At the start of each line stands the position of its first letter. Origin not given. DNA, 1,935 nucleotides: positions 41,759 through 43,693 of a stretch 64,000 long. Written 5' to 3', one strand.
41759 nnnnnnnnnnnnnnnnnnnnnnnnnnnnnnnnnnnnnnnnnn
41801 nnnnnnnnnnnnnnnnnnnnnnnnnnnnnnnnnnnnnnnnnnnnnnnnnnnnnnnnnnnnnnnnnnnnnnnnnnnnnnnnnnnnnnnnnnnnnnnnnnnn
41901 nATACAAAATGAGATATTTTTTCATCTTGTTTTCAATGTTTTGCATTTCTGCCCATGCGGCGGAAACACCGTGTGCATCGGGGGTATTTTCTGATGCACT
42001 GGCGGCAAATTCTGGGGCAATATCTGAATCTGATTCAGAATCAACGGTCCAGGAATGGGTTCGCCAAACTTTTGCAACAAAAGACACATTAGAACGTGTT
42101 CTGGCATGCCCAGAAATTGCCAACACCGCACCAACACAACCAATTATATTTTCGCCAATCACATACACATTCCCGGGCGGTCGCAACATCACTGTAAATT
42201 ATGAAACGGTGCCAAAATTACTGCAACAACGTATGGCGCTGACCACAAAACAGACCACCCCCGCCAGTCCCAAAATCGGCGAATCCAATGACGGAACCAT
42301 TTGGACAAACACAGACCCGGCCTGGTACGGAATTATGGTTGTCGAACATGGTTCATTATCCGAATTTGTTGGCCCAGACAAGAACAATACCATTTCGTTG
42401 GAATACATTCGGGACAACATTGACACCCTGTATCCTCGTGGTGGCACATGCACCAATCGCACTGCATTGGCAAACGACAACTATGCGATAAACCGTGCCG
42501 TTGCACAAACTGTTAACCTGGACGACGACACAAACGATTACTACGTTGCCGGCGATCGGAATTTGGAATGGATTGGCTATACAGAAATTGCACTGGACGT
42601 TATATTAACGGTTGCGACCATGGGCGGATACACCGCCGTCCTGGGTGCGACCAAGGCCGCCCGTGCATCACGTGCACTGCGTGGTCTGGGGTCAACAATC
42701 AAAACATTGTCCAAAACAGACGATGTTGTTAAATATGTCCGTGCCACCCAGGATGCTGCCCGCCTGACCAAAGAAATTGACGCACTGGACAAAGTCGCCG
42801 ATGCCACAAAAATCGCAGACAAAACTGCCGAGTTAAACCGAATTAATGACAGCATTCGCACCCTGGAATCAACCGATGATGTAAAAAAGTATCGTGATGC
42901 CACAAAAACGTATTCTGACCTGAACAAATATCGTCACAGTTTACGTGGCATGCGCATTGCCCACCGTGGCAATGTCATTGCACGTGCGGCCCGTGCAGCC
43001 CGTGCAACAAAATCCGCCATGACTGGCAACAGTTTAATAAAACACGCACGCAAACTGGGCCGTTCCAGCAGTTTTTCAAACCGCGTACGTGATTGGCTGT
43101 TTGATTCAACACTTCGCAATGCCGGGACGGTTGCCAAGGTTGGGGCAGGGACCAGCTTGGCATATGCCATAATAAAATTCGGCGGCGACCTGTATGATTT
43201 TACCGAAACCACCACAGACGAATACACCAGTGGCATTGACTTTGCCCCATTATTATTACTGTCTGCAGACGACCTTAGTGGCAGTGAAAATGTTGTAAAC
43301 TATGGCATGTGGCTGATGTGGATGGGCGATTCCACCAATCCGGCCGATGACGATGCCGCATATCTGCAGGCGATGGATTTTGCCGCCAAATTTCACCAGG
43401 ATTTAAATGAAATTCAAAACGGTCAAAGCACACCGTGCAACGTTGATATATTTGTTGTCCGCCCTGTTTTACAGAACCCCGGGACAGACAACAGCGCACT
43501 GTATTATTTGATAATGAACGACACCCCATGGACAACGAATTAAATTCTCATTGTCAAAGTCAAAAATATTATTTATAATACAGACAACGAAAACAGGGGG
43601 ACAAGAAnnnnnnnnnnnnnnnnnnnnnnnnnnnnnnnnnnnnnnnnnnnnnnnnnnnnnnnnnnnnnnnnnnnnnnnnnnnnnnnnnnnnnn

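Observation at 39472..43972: Operon of four Sec-secreted orphan proteins downstream of an orphan prepilin peptidase, abutting a four-tRNA block: candidate novel secreted or surface system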

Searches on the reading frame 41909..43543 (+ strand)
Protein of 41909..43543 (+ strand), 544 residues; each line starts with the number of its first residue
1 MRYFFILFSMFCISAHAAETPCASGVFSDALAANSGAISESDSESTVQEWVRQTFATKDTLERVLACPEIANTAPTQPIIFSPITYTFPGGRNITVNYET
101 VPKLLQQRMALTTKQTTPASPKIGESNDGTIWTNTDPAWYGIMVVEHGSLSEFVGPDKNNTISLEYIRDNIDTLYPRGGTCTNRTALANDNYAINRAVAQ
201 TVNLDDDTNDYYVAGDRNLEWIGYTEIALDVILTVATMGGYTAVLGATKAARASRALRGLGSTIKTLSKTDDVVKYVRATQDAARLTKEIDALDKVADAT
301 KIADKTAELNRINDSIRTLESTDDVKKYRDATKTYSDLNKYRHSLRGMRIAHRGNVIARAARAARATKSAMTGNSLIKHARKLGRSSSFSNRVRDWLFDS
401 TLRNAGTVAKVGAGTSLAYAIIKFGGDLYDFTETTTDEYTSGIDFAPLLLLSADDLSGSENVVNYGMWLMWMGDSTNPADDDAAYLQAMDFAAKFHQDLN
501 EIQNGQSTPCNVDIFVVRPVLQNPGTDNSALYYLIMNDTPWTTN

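Call 4: search_protein_families(library=pfam, proteins=[window:41909-43543:+], max_evalue=1)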
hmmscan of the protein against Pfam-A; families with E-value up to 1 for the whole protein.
window:41909-43543:+ (544 aa): 3 families
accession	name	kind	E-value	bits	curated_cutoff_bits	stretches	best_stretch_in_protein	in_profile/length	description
PF12746.13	GNAT_acetyltran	-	0.05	13.7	26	1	294-365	108-177/243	GNAT acetyltransferase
PF17792.6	ThiD2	-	0.09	13.6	23.5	1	307-357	5-53/124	ThiD2 family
PF09460.16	Saf-Nte_pilin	-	0.11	13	25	1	35-86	91-142/144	Saf-pilin pilus formation protein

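Call 5: search_protein_families(library=ncbifam, proteins=[window:41909-43543:+], max_evalue=1)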
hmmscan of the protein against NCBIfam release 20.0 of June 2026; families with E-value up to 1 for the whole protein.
window:41909-43543:+ (544 aa): 1 family
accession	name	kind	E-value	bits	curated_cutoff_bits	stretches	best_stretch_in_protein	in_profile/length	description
NF008244.0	PRK11020.1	equivalog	0.072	13.6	110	1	257-363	9-109/120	YibL family ribosome-associated protein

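Call 9: find_homologous_proteins(query=window:41909-43543:+, max_evalue=0.001)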
Query window:41909-43543:+ (544 aa): 924 proteins with E <= 0.001 among 8000 candidates; the best 120 are listed.
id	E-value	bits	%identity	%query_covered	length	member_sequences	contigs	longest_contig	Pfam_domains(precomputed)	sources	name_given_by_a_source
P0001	0.0e+0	1198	100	98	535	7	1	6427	-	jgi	-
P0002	0.0e+0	1093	89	100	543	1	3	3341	-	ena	-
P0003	0.0e+0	1092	90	100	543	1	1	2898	-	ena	-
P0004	0.0e+0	1092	89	100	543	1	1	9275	-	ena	-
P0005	0.0e+0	1086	89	100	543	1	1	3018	-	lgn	-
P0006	5.9e-276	934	77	98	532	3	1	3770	-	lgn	-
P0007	7.5e-236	802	65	100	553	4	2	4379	-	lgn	-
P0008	2.5e-235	800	66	100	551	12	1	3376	-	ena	-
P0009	8.9e-235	798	65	100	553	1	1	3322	-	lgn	-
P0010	1.3e-234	798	65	100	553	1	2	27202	-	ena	-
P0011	1.8e-234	797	65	100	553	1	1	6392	-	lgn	-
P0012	4.2e-234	796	65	100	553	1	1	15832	-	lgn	-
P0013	8.3e-234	795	65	100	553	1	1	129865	-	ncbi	-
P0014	1.2e-233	795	65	100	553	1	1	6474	-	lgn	-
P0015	2.2e-233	794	65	100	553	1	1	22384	-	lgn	-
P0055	3.1e-216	737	61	100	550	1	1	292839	-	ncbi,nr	ncbi:MAG: hypothetical protein R8M70_03700 [Alphaproteobacteria bacterium]|nr:hypothetical protein [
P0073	2.5e-210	718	60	100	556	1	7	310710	-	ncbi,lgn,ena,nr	ncbi:MAG: hypothetical protein IJX89_00680 [Alphaproteobacteria bacterium]|nr:hypothetical protein [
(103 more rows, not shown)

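Call 10: find_encoding_contigs(protein=P0073, flank=10000, max_places=3)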
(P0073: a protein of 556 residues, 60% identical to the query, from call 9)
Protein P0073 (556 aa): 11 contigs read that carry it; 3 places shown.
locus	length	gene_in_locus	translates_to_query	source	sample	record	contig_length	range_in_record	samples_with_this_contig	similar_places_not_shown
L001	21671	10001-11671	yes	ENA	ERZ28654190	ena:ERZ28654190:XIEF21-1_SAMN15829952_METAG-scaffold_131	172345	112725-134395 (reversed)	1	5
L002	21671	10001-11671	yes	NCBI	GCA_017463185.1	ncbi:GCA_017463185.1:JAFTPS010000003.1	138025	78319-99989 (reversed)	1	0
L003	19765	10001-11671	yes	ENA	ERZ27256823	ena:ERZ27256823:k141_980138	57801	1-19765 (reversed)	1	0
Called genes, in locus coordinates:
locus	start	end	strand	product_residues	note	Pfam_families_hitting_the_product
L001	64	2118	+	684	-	PF00270:DEAD, PF04851:ResIII, PF00271:Helicase_C, PF19833:RecG_dom3_C (faint)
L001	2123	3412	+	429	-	PF01435:Peptidase_M48, PF14559:TPR_19 (faint), PF07719:TPR_2 (faint), PF13428:TPR_14 (faint), PF13432:TPR_16 (weak), PF23914:TPR_CcmH_CycH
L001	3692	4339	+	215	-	-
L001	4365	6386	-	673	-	-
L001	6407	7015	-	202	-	PF07750:GcrA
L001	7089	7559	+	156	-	PF01478:Peptidase_A24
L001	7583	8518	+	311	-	-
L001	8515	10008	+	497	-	-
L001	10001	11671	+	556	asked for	-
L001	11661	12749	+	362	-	PF05838:Glyco_hydro_108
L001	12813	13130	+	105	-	-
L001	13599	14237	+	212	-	-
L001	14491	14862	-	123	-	-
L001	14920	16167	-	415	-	PF00919:UPF0004, PF04055:Radical_SAM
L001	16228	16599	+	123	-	PF01192:RNA_pol_Rpb6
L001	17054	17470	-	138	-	-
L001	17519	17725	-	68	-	-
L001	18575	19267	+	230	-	-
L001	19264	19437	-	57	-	-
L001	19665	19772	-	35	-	-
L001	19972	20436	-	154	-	PF08433:KTI12 (weak), PF13671:AAA_33, PF13207:AAA_17 (weak), PF13238:AAA_18, PF01202:SKI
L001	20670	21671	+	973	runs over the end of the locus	PF01844:HNH, PF13395:HNH_4, PF14279:HNH_5 (weak), PF18541:RuvC_III, PF22702:Cas9_RuvC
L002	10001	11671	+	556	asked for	-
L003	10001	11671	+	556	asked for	-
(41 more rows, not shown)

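Call 11: find_encoding_contigs(protein=P0055, flank=10000, max_places=2)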
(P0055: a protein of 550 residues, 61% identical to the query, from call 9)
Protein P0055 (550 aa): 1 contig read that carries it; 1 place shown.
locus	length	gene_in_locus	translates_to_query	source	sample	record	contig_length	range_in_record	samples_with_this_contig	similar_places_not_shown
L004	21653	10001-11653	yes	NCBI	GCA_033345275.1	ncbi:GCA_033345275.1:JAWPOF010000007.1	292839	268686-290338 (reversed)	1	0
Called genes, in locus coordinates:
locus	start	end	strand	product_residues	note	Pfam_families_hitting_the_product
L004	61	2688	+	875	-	-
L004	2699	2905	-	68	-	PF14373:Imm_superinfect (weak)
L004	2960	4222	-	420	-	PF03952:Enolase_N, PF00113:Enolase_C, PF13378:MR_MLE_C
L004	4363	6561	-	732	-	-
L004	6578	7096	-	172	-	PF07750:GcrA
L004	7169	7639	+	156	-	PF01478:Peptidase_A24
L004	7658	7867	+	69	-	PF05635:23S_rRNA_IVP (weak)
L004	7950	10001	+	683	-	-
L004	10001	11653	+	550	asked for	-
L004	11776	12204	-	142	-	PF00075:RNase_H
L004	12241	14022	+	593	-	PF00456:Transketolase_N, PF13292:DXP_synthase_N, PF00676:E1_dh (faint), PF02775:TPP_enzyme_C (weak), PF02779:Transket_pyr, PF22613:Transketolase_C_1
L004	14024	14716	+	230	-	PF01863:YgjP-like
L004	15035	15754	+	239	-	PF00132:Hexapep (weak)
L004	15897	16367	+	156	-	PF01668:SmpB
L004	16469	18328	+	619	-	PF00691:OmpA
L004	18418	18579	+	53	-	-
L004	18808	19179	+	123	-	PF13240:Zn_Ribbon_1 (weak)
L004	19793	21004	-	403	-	PF13356:Arm-DNA-bind_3, PF14659:Phage_int_SAM_3 (weak), PF00589:Phage_integrase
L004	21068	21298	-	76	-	-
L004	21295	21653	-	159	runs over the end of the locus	-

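Call 15: find_related_loci(query=A1, collection=genome_contigs, flank=10000)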
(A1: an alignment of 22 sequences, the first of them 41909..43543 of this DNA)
Query A1 (544 aa) in genome_contigs; peptide patterns used: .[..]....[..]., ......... (x = any residue, [..] = any of these).
301 stretches matched a pattern; 217 encode a relative of the query (tblastn E <= 1e-3); the best 80 are kept; 80 distinct loci.
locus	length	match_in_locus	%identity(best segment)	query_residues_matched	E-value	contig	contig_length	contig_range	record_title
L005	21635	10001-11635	89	2-544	0e+0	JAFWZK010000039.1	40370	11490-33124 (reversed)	MAG: Alphaproteobacteria bacterium isolate RGIG6210 Sheep_Rectum-2__c640492, whole genome shotgun sequence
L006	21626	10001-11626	75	1-544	0e+0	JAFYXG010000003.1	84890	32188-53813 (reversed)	MAG: Alphaproteobacteria bacterium isolate RGIG7505 Water_buffalos_Colon.Co__c256520, whole genome shotgun sequence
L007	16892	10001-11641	67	2-544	0e+0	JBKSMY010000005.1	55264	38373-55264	MAG: Alphaproteobacteria bacterium isolate KS320-82 k141_277432, whole genome shotgun sequence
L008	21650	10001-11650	65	2-544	0e+0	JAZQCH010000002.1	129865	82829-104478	MAG: Candidatus Enterousia sp. isolate T1900044638_TS20190104.MAGScoT_cleanbin_000052 SGB_1211_k141_46608, whole genome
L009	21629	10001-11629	62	4-544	0e+0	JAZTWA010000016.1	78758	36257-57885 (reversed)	MAG: Candidatus Enterousia sp. isolate T1900045335_YK20190024.MAGScoT_cleanbin_000047 SGB_6593_k141_2815034, whole genom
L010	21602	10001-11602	63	20-543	0e+0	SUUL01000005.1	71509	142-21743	MAG: Alphaproteobacteria bacterium isolate SIG45 NODE_2240_length_71509_cov_2.344120, whole genome shotgun sequence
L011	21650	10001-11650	63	4-544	0e+0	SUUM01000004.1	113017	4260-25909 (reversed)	MAG: Alphaproteobacteria bacterium isolate SIG46 NODE_939_length_113017_cov_6.702277, whole genome shotgun sequence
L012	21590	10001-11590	62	19-544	0e+0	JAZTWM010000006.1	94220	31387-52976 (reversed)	MAG: Candidatus Enterousia sp. isolate T1900045333_YK20190022.MAGScoT_cleanbin_000042 SGB_6555_k141_405882, whole genome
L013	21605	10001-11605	62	19-543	0e+0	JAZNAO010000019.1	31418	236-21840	MAG: Candidatus Enterousia sp. isolate T1900044746_TS20190212.MAGScoT_cleanbin_000053 SGB_2122_k141_827942, whole genome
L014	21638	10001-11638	60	4-544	0e+0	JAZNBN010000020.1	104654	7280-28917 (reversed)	MAG: Candidatus Enterousia sp. isolate T1900044741_TS20190207.MAGScoT_cleanbin_000046 SGB_2069_k141_3316778, whole genom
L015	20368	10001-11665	61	1-544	0e+0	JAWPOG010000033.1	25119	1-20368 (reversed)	MAG: Alphaproteobacteria bacterium isolate KV104-158 k141_370447, whole genome shotgun sequence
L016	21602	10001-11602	62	15-544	0e+0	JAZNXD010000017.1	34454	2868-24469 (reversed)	MAG: Candidatus Enterousia sp. isolate T1900044780_TS20190246.MAGScoT_cleanbin_000045 SGB_2551_k141_1247132, whole genom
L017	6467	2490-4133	59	4-544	0e+0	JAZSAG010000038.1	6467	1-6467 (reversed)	MAG: Candidatus Enterousia sp. isolate T1900044938_TS20190404.MAGScoT_cleanbin_000029 SGB_3452_k141_2608284, whole genom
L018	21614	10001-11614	59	18-543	0e+0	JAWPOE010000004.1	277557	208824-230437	MAG: Alphaproteobacteria bacterium isolate KA0040-166 k141_717157, whole genome shotgun sequence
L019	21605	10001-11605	60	18-543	0e+0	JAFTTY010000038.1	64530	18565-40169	MAG: Alphaproteobacteria bacterium isolate RGIG4147 Roe_deer_Colon-1__c813486, whole genome shotgun sequence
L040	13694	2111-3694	58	19-543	0e+0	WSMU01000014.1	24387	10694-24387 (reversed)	MAG: Alphaproteobacteria bacterium isolate RACS_032 NODE_589_length_24387_cov_16.896750, whole genome shotgun sequence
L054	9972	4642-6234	56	18-543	0e+0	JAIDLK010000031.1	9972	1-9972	MAG: Alphaproteobacteria bacterium isolate SC0338_S5_7 SC0338_S5_7_contig_31, whole genome shotgun sequence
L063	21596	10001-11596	55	17-543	0e+0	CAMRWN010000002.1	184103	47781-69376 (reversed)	MAG TPA_asm: uncultured Alphaproteobacteria bacterium isolate SRR13573576_bin.40_metawrap_v1.3_MAG genome assembly, cont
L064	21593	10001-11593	56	18-543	0e+0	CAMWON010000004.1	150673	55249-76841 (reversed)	MAG TPA_asm: uncultured Alphaproteobacteria bacterium isolate SRR14411251_bin.18_metawrap_v1.3_MAG genome assembly, cont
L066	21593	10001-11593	56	18-543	0e+0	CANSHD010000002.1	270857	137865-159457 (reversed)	MAG TPA_asm: uncultured Alphaproteobacteria bacterium isolate SRR15730559_bin.33_metawrap_v1.3_MAG genome assembly, cont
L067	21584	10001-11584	54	17-543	0e+0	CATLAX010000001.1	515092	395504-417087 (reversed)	MAG TPA_asm: uncultured Alphaproteobacteria bacterium isolate MGG05853_1680015463 genome assembly, contig: ERR3199562_4,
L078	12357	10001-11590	57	18-543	0e+0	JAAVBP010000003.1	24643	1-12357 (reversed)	MAG: bacterium isolate Mgla_MAG_35-bin_11 c_000000034423, whole genome shotgun sequence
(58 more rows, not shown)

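Call 20: predict_structure(alignment_id=A1)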
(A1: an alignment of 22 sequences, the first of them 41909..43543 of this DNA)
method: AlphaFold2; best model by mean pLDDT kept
length: 544 residues; sequences in the alignment: 22
mean_pLDDT: 58.2   pTM: 0.42
mean pLDDT of the five models: 58.2, 57.1, 56.6, 53.4, 50.7
residues with pLDDT >= 90: 10; 70-90: 222; 50-70: 106; < 50: 206
segments of 3 or more residues with pLDDT < 50: 11-17, 118-127, 186-188, 206-255, 341-475
pLDDT, mean of each block of 10 residues (from residue 1): 56 51 89 88 87 85 88 80 86 85 74 55 47 59 80 74 72 73 56 73 47 40 29 28 27 49 74 82 81 76 83 82 75 59 41 29 28 30 29 29 25 26 25 24 24 25 29 46 66 78 76 80 61 77 79
secondary structure, 60 per line:
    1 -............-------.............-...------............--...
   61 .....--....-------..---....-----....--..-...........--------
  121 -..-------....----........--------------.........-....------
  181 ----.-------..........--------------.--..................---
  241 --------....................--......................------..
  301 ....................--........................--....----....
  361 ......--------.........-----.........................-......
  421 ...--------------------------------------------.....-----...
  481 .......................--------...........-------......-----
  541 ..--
elements in order: H2-13 H21-33 H44-55 H58-65 H68-71 E84-87 E93-96 H102-112 E131-134 E139-146 E161-163 H164-169 H171-174 H193-202 H220-237 H249-268 H271-292 H299-320 H323-346 H349-352 H357-366 H375-383 H389-413 H415-423 E468-472 H478-503 E512-522 E530-535

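Call 49: search_protein_families(library=pfam, proteins=[L001:11640-12746:+, L040:3685-5370:+, L067:11575-12720:+, L001:8515-10005:+, L005:8970-10010:+, L012:7954-9810:+, L016:8412-9953:+, L004:7950-9998:+, L078:8991-9821:+, L019:8341-9801:+], max_evalue=0.01)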
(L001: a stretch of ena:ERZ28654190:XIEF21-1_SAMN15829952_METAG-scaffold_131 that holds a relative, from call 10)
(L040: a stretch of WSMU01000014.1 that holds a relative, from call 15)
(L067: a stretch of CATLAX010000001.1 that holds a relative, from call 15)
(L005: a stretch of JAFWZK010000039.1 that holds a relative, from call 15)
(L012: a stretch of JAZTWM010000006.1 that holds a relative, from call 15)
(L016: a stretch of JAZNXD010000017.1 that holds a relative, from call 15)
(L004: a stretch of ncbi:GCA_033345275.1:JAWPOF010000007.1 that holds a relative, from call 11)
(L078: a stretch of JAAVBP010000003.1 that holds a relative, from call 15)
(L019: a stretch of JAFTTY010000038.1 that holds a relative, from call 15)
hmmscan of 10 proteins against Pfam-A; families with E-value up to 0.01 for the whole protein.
L001:11640-12746:+ (369 aa): 1 family
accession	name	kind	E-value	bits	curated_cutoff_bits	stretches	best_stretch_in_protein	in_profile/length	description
PF05838.17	Glyco_hydro_108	-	2.8e-16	60.3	21.2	1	211-284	4-85/85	Glycosyl hydrolase 108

L040:3685-5370:+ (562 aa): 3 families
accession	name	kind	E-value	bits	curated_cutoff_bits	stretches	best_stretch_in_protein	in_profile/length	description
PF05838.17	Glyco_hydro_108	-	3.5e-08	34.3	21.2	1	402-468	3-77/85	Glycosyl hydrolase 108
PF09374.15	PG_binding_3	-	0.00014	22.4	24.6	1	494-542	21-73/76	Predicted Peptidoglycan domain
PF01471.23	PG_binding_1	-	0.0091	16.6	23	0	470-502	23-55/57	Putative peptidoglycan binding domain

L067:11575-12720:+ (382 aa): 1 family
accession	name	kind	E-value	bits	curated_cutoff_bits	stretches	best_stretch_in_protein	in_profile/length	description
PF05838.17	Glyco_hydro_108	-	0.002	19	21.2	1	223-293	3-80/85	Glycosyl hydrolase 108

L001:8515-10005:+ (497 aa): 0 families

L005:8970-10010:+ (347 aa): 2 families
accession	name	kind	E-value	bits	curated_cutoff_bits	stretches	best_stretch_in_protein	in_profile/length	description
PF05887.16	Trypan_PARP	-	2.4e-06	28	100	1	64-116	62-114/134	Procyclic acidic repetitive protein (PARP)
PF13441.11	Gly-zipper_YMGG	-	0.0033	17.5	28.9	1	150-186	4-42/45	YMGG-like Gly-zipper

L012:7954-9810:+ (619 aa): 0 families

L016:8412-9953:+ (514 aa): 0 families

L004:7950-9998:+ (683 aa): 0 families

L078:8991-9821:+ (277 aa): 0 families

L019:8341-9801:+ (487 aa): 1 family
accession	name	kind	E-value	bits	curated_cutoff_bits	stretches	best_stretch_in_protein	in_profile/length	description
PF13441.11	Gly-zipper_YMGG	-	0.0099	16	28.9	1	155-194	6-43/45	YMGG-like Gly-zipper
